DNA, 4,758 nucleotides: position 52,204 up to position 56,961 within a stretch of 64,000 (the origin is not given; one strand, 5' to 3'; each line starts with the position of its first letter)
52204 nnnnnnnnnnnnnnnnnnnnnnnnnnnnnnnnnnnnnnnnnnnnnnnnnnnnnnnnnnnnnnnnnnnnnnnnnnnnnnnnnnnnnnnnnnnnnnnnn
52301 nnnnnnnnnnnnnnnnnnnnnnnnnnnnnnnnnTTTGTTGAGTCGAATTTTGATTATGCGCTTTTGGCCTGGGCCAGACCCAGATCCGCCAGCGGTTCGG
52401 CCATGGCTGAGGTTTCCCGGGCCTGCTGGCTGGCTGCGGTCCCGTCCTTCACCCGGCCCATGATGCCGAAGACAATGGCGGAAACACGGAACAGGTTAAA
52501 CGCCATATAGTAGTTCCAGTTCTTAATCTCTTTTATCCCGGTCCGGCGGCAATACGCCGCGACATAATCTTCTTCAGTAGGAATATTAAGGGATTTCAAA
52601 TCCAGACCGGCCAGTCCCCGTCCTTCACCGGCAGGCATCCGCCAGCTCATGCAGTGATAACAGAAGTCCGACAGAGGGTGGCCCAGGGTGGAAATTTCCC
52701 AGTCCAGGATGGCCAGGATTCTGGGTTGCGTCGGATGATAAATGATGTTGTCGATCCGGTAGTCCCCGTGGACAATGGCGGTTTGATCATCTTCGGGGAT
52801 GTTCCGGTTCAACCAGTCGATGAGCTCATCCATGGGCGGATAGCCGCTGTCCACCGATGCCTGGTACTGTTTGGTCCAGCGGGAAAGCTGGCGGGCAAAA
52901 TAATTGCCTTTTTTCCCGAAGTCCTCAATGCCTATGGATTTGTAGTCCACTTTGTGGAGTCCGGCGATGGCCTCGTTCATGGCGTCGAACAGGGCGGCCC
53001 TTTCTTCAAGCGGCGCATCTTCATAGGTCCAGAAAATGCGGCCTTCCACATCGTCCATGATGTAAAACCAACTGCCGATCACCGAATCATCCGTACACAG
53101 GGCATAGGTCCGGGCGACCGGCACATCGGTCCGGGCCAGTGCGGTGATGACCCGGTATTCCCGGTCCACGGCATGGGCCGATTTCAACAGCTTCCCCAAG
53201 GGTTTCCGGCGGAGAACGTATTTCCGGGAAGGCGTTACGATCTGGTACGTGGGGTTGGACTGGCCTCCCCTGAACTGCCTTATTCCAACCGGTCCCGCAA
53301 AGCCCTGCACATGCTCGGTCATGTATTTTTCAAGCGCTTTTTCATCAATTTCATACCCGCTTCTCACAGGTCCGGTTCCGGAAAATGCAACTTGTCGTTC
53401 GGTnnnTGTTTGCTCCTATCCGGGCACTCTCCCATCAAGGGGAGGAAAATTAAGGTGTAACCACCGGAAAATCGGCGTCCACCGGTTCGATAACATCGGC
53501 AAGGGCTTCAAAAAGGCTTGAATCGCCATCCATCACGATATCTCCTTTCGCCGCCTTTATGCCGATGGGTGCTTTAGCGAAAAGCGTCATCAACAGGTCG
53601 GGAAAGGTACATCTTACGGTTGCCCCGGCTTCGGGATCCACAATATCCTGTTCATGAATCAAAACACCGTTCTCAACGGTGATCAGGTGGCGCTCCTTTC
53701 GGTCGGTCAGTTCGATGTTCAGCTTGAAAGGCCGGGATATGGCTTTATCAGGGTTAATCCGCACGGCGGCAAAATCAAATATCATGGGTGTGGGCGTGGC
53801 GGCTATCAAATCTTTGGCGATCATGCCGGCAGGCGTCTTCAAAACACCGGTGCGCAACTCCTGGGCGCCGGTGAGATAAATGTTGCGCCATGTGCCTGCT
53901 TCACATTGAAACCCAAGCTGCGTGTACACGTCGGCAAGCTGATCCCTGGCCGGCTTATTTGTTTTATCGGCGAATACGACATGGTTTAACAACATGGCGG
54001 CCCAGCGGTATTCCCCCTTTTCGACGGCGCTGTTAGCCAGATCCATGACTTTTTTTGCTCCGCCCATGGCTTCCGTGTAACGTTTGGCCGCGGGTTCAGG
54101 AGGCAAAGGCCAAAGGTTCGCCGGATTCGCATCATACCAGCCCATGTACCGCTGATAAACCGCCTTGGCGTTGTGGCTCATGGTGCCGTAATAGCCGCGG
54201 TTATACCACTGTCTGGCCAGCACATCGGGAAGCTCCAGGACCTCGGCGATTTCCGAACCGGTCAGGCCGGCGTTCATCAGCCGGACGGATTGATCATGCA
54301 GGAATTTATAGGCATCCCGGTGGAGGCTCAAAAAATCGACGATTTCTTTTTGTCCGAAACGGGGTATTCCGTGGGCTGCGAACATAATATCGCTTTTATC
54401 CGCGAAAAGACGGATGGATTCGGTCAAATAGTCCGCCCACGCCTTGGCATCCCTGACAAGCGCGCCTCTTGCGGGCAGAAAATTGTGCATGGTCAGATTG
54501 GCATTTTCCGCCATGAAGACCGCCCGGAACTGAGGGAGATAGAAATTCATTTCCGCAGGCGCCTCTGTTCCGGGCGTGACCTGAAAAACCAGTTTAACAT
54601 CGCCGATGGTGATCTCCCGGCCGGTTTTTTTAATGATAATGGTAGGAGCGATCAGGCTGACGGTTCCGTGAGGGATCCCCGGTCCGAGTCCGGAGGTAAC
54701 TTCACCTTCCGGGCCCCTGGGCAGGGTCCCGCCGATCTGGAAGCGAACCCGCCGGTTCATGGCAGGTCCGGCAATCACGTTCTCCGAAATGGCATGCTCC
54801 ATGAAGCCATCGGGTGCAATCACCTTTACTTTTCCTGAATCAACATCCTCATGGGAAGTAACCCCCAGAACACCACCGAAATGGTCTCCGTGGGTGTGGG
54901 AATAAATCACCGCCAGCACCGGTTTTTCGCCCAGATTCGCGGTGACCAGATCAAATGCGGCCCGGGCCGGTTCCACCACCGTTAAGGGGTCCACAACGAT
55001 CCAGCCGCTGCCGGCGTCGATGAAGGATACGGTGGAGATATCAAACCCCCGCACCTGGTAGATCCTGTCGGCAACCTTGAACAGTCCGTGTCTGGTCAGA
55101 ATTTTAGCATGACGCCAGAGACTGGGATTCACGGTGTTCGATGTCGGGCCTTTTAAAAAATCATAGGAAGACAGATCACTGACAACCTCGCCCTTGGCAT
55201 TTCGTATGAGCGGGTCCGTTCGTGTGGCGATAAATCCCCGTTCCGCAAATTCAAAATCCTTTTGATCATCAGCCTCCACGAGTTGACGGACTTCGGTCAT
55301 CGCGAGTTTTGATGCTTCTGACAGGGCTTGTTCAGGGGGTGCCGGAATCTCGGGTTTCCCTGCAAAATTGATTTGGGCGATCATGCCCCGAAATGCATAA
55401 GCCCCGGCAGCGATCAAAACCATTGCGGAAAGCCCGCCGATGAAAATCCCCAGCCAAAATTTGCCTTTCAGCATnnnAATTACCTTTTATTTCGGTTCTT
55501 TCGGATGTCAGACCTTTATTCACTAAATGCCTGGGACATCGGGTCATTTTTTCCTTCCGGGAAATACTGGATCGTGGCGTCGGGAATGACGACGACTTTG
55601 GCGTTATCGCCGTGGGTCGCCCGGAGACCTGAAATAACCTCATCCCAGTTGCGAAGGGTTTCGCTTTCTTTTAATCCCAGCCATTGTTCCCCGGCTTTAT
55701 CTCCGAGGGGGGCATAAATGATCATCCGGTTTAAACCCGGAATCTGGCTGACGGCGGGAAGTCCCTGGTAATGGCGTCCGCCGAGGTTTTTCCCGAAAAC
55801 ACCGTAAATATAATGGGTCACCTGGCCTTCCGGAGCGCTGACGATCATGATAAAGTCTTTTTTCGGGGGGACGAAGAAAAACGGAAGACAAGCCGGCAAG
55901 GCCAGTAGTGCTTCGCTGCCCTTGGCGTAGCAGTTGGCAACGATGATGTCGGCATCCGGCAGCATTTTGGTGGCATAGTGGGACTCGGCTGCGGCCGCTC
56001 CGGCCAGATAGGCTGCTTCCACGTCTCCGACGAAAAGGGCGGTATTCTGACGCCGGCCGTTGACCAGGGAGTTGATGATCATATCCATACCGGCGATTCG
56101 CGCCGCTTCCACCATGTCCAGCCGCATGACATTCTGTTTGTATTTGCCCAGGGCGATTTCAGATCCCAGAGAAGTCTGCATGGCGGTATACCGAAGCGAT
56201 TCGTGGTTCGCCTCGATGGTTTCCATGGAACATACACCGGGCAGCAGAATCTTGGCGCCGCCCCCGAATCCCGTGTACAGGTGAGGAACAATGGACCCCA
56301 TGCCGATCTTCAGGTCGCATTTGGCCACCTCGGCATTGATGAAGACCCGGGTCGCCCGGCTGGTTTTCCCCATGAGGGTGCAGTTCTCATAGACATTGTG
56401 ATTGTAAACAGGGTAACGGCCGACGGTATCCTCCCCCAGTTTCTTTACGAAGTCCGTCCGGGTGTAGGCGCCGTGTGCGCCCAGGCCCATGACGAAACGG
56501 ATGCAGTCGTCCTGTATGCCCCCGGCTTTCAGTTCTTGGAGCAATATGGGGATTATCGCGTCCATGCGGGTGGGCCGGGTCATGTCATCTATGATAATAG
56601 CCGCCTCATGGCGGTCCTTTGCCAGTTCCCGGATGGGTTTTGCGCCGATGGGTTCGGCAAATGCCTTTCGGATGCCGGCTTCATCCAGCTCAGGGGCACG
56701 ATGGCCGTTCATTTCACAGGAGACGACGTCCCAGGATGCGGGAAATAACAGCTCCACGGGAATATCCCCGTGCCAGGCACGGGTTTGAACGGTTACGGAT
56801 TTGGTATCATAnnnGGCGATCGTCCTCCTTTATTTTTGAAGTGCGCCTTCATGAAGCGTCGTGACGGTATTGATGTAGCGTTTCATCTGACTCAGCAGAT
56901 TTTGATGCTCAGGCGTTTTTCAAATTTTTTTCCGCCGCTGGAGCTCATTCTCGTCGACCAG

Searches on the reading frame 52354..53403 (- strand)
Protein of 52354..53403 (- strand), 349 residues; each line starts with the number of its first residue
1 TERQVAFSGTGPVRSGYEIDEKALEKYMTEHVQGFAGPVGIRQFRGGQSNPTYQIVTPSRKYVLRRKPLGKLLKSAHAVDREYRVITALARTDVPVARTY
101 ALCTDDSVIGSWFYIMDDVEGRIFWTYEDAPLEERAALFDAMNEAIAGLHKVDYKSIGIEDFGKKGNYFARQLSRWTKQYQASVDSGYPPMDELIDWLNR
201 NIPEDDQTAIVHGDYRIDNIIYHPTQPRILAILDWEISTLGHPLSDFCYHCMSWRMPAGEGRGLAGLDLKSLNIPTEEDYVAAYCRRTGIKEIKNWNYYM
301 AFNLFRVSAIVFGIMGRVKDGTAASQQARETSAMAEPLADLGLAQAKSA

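Call 60: search_protein_families(library=pfam, proteins=[window:52354-53403:-], max_evalue=0.0001)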
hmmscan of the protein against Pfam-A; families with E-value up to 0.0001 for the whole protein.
window:52354-53403:- (349 aa): 1 family
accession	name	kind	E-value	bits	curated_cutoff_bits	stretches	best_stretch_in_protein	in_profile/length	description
PF01636.29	APH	-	1.3e-49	169.5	23.2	1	41-261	2-220/239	Phosphotransferase enzyme family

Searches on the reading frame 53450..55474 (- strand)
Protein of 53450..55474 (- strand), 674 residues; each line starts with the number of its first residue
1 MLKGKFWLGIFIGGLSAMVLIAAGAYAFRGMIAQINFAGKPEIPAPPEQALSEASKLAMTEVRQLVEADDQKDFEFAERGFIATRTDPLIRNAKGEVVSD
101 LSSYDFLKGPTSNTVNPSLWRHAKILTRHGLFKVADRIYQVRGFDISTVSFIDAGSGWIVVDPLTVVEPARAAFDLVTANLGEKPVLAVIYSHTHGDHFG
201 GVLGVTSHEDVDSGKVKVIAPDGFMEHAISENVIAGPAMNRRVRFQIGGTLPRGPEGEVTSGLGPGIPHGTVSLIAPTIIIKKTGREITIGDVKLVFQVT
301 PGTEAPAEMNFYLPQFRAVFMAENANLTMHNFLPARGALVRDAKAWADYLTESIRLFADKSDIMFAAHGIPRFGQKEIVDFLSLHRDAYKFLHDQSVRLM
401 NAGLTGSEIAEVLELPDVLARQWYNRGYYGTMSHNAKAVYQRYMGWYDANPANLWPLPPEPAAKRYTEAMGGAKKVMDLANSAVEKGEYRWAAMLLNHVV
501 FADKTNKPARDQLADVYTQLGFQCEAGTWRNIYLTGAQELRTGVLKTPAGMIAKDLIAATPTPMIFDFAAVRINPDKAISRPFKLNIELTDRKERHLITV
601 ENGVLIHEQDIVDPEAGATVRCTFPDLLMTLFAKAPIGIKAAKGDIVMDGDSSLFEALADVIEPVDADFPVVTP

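Call 60: search_protein_families(library=pfam, proteins=[window:53450-55474:-], max_evalue=0.0001)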
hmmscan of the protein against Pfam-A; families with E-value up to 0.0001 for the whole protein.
window:53450-55474:- (674 aa): 4 families
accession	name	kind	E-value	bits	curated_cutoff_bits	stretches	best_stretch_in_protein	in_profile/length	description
PF14863.12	Alkyl_sulf_dimr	-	2.5e-62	209.8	26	1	405-543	1-139/139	Alkyl sulfatase dimerisation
PF14864.11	Alkyl_sulf_C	-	3.2e-28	98.9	27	1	553-674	4-125/125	Alkyl sulfatase C-terminal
PF00753.33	Lactamase_B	-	3.2e-16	60.3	22.7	1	143-368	2-196/196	Metallo-beta-lactamase superfamily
PF12706.13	Lactamase_B_2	-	2.7e-05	24.3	27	1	158-235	2-77/200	Beta-lactamase superfamily domain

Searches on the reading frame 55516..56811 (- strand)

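Call 60: search_protein_families(library=pfam, proteins=[window:55516-56811:-], max_evalue=0.0001)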
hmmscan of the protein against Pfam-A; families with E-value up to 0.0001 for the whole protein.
window:55516-56811:- (431 aa): 1 family
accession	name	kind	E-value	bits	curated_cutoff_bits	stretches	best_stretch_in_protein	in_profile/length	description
PF09861.14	Lar_N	-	8.6e-53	179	23.3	1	17-206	4-195/204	Lactate racemase N-terminal domain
